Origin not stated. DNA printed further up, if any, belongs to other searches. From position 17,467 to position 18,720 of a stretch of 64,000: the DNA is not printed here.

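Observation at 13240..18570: Complete donor module for lipid-linked sugars placed immediately upstream of the GT-C array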

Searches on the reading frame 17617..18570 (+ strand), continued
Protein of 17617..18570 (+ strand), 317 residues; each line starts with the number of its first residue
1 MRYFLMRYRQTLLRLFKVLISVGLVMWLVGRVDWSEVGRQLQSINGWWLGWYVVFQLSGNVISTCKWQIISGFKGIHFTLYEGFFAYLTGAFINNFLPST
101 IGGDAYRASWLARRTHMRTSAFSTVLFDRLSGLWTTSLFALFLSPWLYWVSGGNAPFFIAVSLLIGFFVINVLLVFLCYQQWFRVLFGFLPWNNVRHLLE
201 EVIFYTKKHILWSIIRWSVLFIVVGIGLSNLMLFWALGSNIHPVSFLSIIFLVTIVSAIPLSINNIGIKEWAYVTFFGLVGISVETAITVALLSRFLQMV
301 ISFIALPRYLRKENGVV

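Call 62: search_protein_families(library=pfam, proteins=[P0260, P0266, P0322, P0349, P0341, P0366, P0372, P0347, P0335], max_evalue=0.001)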
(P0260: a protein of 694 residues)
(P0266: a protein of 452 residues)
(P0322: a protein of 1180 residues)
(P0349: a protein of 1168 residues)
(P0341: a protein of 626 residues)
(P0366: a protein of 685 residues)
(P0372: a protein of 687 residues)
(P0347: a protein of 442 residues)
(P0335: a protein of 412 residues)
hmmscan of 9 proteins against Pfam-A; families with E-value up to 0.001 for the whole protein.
P0260 (694 aa): 6 families
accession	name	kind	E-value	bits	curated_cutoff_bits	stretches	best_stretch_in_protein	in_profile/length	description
PF03706.18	LPG_synthase_TM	-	1.1e-38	133.8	33.4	1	392-679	2-298/302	Lysylphosphatidylglycerol synthase TM region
PF00534.26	Glycos_transf_1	-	4.7e-37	127.6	26.4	1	195-354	8-171/172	Glycosyl transferases group 1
PF13692.12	Glyco_trans_1_4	-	2.8e-31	109.1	27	1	204-341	3-142/142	Glycosyl transferases group 1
PF20706.3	GT4-conflict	-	8.6e-13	48.5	26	1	160-363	152-380/385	Family 4 Glycosyltransferase in conflict systems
PF13439.12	Glyco_transf_4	-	7.1e-12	46.1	28.5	1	15-188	2-169/170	Glycosyltransferase Family 4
PF13524.12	Glyco_trans_1_2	-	1.3e-05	25.7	25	1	229-367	10-141/144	Glycosyl transferase-like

P0266 (452 aa): 5 families
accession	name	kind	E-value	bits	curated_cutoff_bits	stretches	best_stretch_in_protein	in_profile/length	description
PF03706.18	LPG_synthase_TM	-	3e-38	132.4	33.4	1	145-433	2-299/302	Lysylphosphatidylglycerol synthase TM region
PF00534.26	Glycos_transf_1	-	2.1e-29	102.7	26.4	1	3-109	65-171/172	Glycosyl transferases group 1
PF13692.12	Glyco_trans_1_4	-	1.9e-25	90.2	27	1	4-96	53-142/142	Glycosyl transferases group 1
PF13524.12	Glyco_trans_1_2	-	1.3e-07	32.1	25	1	12-122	28-141/144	Glycosyl transferase-like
PF20706.3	GT4-conflict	-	4e-07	29.8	26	1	19-121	270-383/385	Family 4 Glycosyltransferase in conflict systems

P0322 (1180 aa): 1 family
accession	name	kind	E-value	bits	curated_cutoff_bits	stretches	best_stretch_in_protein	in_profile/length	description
PF03706.18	LPG_synthase_TM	-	2.5e-34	119.6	33.4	1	10-290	2-287/302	Lysylphosphatidylglycerol synthase TM region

P0349 (1168 aa): 1 family
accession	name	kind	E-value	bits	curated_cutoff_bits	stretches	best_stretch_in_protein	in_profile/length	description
PF03706.18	LPG_synthase_TM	-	7e-38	131.2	33.4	1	7-301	1-301/302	Lysylphosphatidylglycerol synthase TM region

P0341 (626 aa): 4 families
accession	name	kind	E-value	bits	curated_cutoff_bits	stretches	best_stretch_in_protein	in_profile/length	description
PF03706.18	LPG_synthase_TM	-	1.7e-42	146.4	33.4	1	8-301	2-300/302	Lysylphosphatidylglycerol synthase TM region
PF12146.15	Hydrolase_4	-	3.5e-15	56.4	27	1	381-499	5-117/239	Serine aminopeptidase, S33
PF12697.13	Abhydrolase_6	-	5.3e-09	37.5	26.3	1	383-505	1-108/217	Alpha/beta hydrolase family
PF00561.26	Abhydrolase_1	-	9.5e-06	25.9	25.8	1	382-475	2-85/245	alpha/beta hydrolase fold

P0366 (685 aa): 3 families
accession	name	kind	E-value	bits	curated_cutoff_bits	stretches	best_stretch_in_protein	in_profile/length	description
PF03706.18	LPG_synthase_TM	-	3.5e-44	151.9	33.4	1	24-311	3-294/302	Lysylphosphatidylglycerol synthase TM region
PF13469.12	Sulfotransfer_3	-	7e-35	121.7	27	1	358-564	1-214/216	Sulfotransferase family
PF00685.33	Sulfotransfer_1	-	1.2e-13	51.5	22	1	358-618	3-249/255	Sulfotransferase domain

P0372 (687 aa): 1 family
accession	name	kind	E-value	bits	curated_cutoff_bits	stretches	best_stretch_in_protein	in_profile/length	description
PF03706.18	LPG_synthase_TM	-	3.3e-29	102.7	33.4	1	342-626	2-301/302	Lysylphosphatidylglycerol synthase TM region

P0347 (442 aa): 1 family
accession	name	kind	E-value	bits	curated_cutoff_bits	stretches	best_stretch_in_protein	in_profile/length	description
PF03706.18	LPG_synthase_TM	-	2.2e-46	159.2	33.4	1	129-418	3-301/302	Lysylphosphatidylglycerol synthase TM region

P0335 (412 aa): 1 family
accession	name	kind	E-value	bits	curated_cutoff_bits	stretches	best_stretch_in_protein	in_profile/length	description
PF03706.18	LPG_synthase_TM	-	3.5e-36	125.7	33.4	1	5-293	2-301/302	Lysylphosphatidylglycerol synthase TM region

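Call 66: find_encoding_contigs(protein=P0260, flank=10000, max_places=4)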
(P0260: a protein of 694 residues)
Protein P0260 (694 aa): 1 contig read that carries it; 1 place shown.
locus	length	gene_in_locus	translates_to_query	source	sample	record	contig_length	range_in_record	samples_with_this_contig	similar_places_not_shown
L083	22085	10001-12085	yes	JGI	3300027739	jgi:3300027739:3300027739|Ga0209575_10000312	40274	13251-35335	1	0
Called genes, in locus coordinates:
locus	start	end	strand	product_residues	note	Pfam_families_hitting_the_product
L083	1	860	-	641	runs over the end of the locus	PF13522:GATase_6, PF12481:DUF3700 (faint), PF13537:GATase_7, PF00733:Asn_synthase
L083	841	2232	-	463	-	-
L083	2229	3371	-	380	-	PF13439:Glyco_transf_4, PF13579:Glyco_trans_4_4 (weak), PF00534:Glycos_transf_1, PF13692:Glyco_trans_1_4, PF13524:Glyco_trans_1_2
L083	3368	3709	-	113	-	PF10066:DUF2304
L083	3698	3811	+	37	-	-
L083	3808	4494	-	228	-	PF00535:Glycos_transf_2, PF13641:Glyco_tranf_2_3 (weak)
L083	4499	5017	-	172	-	-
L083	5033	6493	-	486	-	PF18885:DUF5648, PF08486:SpoIID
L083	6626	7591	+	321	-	PF00535:Glycos_transf_2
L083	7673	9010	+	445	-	PF01210:NAD_Gly3P_dh_N (weak), PF02558:ApbA (weak), PF03446:NAD_binding_2 (weak), PF03721:UDPG_MGDP_dh_N, PF03807:F420_oxidored (faint), PF00984:UDPG_MGDP_dh, PF03720:UDPG_MGDP_dh_C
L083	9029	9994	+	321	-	PF00149:Metallophos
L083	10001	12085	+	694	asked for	PF13439:Glyco_transf_4, PF20706:GT4-conflict, PF00534:Glycos_transf_1, PF13524:Glyco_trans_1_2 (weak), PF13692:Glyco_trans_1_4, PF03706:LPG_synthase_TM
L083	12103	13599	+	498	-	-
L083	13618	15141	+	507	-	-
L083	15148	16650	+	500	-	-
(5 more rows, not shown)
